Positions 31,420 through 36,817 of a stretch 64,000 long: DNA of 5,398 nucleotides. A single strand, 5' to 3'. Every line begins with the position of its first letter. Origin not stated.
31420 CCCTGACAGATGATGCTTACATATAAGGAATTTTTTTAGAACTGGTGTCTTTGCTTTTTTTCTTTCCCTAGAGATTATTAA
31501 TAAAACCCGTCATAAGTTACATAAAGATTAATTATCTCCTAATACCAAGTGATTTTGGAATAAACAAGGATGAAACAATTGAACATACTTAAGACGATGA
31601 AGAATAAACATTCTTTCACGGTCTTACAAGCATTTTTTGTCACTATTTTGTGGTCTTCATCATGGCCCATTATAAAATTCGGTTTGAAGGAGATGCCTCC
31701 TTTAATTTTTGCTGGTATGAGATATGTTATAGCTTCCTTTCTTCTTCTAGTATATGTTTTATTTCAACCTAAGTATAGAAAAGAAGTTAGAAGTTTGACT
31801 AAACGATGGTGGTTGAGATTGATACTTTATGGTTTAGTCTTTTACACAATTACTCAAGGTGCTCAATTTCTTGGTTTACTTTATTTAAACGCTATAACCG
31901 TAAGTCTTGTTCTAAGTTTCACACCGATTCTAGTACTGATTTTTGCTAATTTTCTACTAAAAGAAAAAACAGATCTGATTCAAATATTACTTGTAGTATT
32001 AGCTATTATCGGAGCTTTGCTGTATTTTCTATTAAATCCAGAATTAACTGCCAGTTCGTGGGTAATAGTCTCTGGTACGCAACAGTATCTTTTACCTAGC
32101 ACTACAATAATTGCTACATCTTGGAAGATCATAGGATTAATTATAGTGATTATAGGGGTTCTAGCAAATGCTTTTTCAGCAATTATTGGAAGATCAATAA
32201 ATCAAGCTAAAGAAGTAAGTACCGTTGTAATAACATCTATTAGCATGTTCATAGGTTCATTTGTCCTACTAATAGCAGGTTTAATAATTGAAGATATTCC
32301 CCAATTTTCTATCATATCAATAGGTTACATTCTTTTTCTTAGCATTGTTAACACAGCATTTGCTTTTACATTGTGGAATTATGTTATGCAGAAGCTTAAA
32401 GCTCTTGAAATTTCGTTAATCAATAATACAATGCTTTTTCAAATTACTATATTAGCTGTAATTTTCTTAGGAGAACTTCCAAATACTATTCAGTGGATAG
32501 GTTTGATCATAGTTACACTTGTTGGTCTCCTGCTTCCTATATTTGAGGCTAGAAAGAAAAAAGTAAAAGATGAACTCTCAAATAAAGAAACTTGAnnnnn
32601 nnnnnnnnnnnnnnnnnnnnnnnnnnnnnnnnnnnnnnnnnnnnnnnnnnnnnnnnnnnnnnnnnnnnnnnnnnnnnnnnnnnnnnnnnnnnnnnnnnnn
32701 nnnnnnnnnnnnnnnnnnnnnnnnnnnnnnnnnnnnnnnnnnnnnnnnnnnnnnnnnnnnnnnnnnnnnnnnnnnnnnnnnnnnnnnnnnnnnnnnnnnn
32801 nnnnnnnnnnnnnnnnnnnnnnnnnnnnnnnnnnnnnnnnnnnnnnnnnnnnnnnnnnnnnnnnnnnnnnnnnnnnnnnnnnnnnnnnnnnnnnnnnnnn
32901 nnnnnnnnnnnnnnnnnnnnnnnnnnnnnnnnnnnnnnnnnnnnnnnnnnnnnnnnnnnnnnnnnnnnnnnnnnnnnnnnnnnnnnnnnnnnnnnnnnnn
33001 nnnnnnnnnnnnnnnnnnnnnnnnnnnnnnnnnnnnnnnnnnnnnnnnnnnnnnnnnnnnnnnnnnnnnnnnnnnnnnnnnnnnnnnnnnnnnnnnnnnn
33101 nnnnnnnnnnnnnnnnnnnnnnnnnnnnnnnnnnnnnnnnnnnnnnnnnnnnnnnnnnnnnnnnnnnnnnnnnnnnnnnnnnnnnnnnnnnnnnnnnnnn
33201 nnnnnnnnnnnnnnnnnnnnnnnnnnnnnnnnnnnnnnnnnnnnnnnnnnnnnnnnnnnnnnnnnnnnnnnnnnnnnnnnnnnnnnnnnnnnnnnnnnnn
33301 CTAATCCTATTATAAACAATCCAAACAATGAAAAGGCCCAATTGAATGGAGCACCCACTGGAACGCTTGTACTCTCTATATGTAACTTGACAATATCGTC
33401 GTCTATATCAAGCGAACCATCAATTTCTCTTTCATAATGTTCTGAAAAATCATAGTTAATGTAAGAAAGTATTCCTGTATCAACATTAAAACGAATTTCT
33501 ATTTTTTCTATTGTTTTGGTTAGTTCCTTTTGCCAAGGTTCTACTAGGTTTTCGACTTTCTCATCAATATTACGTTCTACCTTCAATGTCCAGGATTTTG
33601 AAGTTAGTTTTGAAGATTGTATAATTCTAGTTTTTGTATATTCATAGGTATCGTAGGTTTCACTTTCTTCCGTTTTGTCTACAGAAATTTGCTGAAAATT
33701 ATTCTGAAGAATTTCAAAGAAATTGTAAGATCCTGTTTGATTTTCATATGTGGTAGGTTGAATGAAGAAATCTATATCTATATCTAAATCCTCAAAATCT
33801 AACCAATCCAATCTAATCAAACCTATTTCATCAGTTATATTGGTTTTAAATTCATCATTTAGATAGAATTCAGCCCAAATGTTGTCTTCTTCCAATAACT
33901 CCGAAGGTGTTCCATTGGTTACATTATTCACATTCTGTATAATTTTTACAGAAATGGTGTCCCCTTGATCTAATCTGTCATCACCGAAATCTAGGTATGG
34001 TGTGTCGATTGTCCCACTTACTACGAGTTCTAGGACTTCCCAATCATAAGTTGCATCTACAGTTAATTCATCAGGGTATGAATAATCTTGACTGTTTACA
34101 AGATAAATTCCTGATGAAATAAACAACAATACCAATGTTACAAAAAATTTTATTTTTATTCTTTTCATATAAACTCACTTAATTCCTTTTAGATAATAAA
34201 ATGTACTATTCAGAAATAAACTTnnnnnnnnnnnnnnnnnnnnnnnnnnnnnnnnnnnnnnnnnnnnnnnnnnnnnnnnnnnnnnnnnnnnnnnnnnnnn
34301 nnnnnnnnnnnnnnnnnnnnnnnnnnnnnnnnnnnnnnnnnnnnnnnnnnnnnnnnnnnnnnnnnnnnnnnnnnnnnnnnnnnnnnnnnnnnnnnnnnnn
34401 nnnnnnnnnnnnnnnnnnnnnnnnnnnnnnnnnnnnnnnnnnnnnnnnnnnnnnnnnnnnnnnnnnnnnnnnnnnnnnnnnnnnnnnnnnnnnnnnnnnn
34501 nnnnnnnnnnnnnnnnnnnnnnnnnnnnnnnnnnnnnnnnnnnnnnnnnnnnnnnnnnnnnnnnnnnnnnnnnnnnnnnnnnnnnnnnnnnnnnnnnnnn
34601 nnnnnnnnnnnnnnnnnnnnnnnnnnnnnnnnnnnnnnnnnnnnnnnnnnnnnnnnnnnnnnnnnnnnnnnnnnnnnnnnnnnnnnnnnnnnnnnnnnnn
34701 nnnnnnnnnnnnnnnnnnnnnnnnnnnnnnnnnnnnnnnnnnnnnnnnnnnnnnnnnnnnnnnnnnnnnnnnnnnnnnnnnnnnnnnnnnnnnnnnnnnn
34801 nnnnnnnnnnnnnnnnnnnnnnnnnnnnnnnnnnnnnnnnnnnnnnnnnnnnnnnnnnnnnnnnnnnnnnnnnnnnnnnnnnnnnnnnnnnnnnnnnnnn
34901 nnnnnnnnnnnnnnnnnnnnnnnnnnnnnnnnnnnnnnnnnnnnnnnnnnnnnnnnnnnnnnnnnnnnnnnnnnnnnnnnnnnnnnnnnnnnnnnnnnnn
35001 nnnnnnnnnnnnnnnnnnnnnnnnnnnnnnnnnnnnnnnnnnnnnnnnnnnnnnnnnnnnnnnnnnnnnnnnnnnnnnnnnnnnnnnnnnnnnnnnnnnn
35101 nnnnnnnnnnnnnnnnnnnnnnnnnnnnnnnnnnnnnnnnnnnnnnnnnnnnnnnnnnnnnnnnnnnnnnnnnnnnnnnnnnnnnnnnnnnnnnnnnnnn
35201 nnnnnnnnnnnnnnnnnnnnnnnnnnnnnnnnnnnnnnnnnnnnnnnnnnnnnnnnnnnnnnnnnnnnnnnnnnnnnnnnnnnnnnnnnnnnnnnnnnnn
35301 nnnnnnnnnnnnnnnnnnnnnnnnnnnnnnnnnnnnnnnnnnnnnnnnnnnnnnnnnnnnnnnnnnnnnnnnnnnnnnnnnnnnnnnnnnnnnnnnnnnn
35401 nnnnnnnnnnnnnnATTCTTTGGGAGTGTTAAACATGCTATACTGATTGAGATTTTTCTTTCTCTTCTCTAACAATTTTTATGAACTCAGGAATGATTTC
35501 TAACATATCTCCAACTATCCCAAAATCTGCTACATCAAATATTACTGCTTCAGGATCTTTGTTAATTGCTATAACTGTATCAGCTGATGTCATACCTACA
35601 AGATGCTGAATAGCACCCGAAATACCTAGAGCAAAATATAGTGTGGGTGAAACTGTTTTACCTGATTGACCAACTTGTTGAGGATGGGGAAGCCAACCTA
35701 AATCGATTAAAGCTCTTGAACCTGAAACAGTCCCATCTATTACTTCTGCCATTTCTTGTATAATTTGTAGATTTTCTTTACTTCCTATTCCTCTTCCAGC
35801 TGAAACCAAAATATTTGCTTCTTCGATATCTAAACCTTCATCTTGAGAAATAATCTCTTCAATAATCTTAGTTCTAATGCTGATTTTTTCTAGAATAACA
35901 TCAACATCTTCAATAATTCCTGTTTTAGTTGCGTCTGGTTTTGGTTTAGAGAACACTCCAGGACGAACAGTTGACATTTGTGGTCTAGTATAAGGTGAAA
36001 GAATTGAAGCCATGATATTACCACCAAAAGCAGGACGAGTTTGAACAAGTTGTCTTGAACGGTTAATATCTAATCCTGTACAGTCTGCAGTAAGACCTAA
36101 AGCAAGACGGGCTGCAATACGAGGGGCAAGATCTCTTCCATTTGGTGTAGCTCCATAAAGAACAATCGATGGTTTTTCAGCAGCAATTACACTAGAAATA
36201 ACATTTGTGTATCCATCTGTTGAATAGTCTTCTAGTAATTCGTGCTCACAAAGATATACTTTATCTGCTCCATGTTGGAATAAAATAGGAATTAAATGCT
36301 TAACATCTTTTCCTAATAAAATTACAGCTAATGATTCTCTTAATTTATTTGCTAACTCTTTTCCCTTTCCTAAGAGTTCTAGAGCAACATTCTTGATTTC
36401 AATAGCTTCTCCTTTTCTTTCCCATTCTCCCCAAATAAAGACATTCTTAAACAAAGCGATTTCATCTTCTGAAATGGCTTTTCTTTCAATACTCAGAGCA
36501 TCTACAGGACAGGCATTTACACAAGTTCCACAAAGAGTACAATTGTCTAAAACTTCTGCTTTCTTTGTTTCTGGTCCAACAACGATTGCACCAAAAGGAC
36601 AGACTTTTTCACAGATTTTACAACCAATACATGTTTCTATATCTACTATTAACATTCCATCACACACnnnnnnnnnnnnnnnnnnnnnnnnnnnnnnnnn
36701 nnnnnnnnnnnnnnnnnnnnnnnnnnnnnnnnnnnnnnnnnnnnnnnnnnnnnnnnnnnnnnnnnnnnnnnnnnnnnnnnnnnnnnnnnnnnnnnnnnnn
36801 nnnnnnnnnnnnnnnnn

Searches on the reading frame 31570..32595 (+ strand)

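Call 34: search_protein_families(library=pfam, proteins=[window:31570-32595:+], max_evalue=0.001)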
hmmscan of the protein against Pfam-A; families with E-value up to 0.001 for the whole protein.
window:31570-32595:+ (341 aa): 1 family
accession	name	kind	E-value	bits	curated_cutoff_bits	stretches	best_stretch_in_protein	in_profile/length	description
PF00892.27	EamA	-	1.1e-37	129.7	28.2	2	17-153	3-134/135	EamA-like transporter family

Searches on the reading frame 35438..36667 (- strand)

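Call 36: search_protein_families(library=pfam, proteins=[window:35438-36667:-], max_evalue=0.001)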
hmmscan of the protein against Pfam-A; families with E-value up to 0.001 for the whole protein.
window:35438-36667:- (409 aa): 14 families
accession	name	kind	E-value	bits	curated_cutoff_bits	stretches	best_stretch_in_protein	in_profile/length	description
PF01012.27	ETF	-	5.2e-44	150.6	26.7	1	88-257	10-178/181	Electron transfer flavoprotein domain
PF00766.25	ETF_alpha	-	1.4e-33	115.2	27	1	280-359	1-80/81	Electron transfer flavoprotein FAD-binding domain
PF00037.32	Fer4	-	2.2e-14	53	21.1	2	7-28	2-23/24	4Fe-4S binding domain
PF12837.12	Fer4_6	-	4.5e-11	42.6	25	2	8-28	4-24/24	4Fe-4S binding domain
PF12797.12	Fer4_2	-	1.1e-10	41.2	24.5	2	6-25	3-22/22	4Fe-4S binding domain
PF12838.12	Fer4_7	-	8.9e-10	39.3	27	1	12-57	1-52/52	4Fe-4S dicluster domain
PF13187.11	Fer4_9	-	2.4e-09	37.5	27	1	13-57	2-51/52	4Fe-4S dicluster domain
PF13484.11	Fer4_16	-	1.6e-08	35.6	30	0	42-66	1-25/66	4Fe-4S double cluster binding domain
PF13237.11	Fer4_10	-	2e-08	34.4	25.5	1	6-54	2-53/53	4Fe-4S dicluster domain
PF14697.11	Fer4_21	-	2.1e-08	34.6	35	1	8-58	3-57/59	4Fe-4S dicluster domain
PF12800.12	Fer4_4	-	2.6e-08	33.9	24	1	41-55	2-16/17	4Fe-4S binding domain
PF12798.12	Fer4_3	-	2.2e-06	28.5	27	0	43-57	1-15/15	4Fe-4S binding domain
PF13183.11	Fer4_8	-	1.4e-05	25.9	27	0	10-56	2-67/68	4Fe-4S dicluster domain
PF25160.1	LdpA_Fe-S-bd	-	0.00033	20.8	27.6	0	17-59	7-44/49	LdpA Fe-S cluster-binding domain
